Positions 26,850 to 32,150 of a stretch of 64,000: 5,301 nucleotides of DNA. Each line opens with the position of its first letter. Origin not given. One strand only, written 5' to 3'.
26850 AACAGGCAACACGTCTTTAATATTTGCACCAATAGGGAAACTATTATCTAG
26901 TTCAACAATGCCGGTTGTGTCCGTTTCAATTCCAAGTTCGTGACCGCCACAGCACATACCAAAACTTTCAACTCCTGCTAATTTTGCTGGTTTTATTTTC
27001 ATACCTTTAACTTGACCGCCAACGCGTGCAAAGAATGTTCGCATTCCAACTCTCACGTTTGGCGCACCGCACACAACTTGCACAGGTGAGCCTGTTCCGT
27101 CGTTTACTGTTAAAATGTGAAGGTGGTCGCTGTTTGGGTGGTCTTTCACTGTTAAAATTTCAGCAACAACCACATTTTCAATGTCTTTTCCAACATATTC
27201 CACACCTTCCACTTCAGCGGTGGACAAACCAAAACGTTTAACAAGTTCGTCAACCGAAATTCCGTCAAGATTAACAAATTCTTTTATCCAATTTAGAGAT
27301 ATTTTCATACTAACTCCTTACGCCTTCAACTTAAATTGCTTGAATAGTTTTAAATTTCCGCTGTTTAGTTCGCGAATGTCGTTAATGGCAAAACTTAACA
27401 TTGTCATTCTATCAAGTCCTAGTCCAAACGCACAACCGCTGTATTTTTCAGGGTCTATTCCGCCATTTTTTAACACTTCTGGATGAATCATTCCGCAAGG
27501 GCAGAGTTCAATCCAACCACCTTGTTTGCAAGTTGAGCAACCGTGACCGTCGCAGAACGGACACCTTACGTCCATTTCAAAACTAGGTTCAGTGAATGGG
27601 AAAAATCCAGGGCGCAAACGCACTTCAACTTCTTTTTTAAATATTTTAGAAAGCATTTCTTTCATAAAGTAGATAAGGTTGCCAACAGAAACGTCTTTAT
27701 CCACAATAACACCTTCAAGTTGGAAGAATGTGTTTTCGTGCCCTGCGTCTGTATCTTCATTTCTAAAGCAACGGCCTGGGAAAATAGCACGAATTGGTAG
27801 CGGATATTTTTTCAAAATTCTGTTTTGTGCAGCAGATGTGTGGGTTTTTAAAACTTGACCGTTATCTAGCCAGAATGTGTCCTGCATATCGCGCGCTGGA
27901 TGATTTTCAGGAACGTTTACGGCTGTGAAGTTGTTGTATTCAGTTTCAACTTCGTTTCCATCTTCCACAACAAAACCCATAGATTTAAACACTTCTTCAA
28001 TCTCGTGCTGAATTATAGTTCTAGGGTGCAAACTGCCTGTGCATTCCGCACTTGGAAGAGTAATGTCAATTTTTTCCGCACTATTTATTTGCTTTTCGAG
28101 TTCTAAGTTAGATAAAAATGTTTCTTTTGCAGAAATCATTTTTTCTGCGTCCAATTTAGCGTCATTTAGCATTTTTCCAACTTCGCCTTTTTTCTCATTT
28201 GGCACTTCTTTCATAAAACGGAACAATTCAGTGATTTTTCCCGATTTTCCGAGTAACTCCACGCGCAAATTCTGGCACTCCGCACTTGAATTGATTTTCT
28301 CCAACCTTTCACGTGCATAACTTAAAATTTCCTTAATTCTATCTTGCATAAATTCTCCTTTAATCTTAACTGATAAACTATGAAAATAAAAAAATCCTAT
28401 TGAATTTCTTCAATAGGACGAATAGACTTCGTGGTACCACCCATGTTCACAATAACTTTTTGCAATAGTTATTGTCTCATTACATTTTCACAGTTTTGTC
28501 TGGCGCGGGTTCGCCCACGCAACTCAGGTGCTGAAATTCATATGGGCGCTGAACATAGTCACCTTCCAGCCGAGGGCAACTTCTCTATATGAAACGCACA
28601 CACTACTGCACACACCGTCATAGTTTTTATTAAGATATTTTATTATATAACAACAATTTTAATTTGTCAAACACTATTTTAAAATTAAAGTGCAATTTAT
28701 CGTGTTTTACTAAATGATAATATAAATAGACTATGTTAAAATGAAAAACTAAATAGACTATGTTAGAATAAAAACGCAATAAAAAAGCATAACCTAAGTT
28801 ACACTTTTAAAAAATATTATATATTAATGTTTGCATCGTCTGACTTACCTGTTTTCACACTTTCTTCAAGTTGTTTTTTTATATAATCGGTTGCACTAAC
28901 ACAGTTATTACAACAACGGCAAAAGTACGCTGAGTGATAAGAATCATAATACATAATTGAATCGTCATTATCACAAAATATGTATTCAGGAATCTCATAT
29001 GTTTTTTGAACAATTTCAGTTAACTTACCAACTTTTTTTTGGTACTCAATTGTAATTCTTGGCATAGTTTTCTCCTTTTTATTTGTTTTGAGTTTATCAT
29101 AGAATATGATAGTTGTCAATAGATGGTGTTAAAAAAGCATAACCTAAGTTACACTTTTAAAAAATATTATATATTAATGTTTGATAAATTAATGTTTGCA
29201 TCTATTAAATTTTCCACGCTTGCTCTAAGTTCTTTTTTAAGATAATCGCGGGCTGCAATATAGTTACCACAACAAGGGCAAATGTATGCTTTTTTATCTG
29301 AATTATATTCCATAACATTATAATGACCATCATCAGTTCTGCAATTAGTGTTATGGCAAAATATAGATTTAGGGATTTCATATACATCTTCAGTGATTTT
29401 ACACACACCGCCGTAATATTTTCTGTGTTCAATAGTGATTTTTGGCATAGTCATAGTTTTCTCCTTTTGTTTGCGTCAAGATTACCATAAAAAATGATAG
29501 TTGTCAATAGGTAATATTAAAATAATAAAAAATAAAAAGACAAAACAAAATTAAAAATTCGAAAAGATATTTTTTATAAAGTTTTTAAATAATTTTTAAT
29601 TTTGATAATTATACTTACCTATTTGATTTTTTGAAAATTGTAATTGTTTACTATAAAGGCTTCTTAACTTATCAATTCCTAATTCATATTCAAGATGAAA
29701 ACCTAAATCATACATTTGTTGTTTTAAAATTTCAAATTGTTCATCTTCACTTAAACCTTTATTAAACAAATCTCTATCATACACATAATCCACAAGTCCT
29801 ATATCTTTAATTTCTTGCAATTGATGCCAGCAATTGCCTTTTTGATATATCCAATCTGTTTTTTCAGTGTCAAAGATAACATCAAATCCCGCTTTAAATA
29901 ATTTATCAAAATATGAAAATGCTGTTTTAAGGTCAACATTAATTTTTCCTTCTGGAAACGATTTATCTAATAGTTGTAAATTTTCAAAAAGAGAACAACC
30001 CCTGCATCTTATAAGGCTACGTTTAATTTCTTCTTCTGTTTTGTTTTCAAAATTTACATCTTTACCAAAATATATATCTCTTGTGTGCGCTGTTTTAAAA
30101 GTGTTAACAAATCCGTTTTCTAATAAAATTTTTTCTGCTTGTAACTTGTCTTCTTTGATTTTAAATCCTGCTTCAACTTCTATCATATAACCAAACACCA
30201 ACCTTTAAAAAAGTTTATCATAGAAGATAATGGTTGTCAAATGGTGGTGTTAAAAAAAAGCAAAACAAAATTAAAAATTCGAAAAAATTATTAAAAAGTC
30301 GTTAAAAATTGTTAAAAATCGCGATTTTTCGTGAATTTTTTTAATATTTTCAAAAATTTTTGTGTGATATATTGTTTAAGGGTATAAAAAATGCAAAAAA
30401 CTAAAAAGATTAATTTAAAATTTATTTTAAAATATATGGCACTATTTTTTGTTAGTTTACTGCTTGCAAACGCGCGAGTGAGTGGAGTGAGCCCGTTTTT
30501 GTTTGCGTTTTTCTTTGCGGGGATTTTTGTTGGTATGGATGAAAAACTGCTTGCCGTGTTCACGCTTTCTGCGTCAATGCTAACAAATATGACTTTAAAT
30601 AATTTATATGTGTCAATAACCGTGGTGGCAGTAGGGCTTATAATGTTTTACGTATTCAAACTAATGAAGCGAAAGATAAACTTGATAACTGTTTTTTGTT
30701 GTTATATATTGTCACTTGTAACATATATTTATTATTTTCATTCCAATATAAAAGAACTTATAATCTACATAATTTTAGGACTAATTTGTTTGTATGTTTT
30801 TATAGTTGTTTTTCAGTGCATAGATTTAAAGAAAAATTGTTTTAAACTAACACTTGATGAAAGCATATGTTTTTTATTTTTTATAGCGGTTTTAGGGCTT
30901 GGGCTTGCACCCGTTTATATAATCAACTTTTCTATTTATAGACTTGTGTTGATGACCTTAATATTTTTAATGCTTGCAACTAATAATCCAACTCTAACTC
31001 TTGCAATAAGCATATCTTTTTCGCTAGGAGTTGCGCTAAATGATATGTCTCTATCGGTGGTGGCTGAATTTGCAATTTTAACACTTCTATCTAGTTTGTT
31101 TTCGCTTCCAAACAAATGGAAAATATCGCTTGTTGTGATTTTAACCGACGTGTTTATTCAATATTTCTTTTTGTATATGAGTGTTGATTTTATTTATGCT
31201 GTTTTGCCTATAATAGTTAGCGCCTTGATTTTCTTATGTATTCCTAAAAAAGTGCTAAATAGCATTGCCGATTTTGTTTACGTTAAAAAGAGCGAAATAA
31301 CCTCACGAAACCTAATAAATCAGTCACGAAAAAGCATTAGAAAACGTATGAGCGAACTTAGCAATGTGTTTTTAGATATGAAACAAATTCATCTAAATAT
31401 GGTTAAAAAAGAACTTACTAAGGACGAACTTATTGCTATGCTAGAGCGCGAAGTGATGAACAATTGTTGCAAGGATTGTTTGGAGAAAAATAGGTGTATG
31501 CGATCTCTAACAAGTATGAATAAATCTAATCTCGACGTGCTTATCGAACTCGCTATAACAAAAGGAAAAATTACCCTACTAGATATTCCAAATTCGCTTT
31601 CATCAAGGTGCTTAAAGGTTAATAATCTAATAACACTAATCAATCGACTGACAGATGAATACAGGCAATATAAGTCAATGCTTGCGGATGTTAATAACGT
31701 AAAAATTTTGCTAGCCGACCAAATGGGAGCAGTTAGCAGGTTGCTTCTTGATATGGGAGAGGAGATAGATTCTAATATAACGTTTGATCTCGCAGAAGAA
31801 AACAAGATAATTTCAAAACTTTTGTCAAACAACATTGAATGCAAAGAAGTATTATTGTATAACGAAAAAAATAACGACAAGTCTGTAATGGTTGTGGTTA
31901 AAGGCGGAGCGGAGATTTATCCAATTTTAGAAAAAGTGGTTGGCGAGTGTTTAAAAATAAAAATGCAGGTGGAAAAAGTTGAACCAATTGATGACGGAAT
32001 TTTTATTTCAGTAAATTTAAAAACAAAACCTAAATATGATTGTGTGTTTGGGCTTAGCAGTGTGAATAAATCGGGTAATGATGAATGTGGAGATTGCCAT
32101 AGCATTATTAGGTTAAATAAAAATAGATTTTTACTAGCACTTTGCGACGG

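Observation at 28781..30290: Three mosaic cassettes driven by copies of one promoter: two paralogous small Cys-rich proteins plus a CYTH-like protein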

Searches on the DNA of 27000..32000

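Call 5: search_rna_families(source=window, start=27000, end=32000, threshold=gathering)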
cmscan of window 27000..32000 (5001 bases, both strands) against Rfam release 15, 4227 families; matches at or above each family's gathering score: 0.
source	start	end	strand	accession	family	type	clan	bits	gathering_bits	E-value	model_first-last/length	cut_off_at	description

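Call 72: search_rna_families(source=window, start=28300, end=30450, threshold=evalue, max_evalue=1)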
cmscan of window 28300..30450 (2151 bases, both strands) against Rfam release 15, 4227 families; matches with E-value up to 1: 3.
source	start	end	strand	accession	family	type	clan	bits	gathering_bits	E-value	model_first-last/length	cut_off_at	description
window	28411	28630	-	RF00230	T-box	Cis-reg; leader;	-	80.9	93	2.1e-17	1-219/219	no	T-box leader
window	29691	29746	-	RF03730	mir-7615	Gene; miRNA;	-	29.6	90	0.00072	1-64/64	no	mir-7615 microRNA precursor family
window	28934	28974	-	RF00331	snoZ169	Gene; snRNA; snoRNA; CD-box;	-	24.7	55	0.27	1-69/69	no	Small nucleolar RNA Z169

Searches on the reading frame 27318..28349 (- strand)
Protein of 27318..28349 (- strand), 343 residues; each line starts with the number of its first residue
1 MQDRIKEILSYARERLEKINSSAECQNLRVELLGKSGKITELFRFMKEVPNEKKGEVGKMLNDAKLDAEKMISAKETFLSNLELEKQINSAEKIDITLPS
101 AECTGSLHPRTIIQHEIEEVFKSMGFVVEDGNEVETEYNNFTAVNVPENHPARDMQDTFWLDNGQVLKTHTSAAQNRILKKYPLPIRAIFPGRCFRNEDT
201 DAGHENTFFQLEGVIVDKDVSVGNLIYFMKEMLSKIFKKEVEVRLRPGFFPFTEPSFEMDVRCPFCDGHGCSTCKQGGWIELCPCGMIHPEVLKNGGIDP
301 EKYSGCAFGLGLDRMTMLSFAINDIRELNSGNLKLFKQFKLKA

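Call 82: list_cluster_members(proteins=[window:27318-28349:-, window:29596-30186:-, window:28817-29065:-, window:29167-29454:-, P0125, P0126])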
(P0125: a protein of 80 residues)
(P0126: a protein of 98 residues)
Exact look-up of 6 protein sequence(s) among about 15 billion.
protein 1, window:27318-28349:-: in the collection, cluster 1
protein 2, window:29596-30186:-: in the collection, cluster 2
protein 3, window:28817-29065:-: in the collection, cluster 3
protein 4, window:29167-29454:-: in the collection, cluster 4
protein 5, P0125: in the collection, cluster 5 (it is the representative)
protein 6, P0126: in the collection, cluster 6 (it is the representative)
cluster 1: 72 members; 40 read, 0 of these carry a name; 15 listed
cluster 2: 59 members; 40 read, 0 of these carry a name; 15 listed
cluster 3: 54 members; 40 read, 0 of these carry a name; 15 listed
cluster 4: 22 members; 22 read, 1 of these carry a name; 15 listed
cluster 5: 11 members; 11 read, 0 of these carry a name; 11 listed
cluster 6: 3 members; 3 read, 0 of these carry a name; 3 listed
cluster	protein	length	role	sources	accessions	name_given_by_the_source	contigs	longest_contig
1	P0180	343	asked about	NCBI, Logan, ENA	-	-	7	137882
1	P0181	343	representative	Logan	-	-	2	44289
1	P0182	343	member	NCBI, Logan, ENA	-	-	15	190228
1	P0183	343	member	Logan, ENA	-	-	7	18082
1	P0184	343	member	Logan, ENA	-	-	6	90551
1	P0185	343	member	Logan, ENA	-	-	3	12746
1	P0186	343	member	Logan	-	-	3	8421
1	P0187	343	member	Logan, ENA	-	-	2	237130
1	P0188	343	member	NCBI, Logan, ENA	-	-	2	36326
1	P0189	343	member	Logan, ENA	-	-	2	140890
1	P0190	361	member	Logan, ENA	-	-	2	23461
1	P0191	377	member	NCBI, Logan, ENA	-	-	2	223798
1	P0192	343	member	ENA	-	-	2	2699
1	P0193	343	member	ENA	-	-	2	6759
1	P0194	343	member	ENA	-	-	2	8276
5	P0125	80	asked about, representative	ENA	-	-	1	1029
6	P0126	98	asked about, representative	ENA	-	-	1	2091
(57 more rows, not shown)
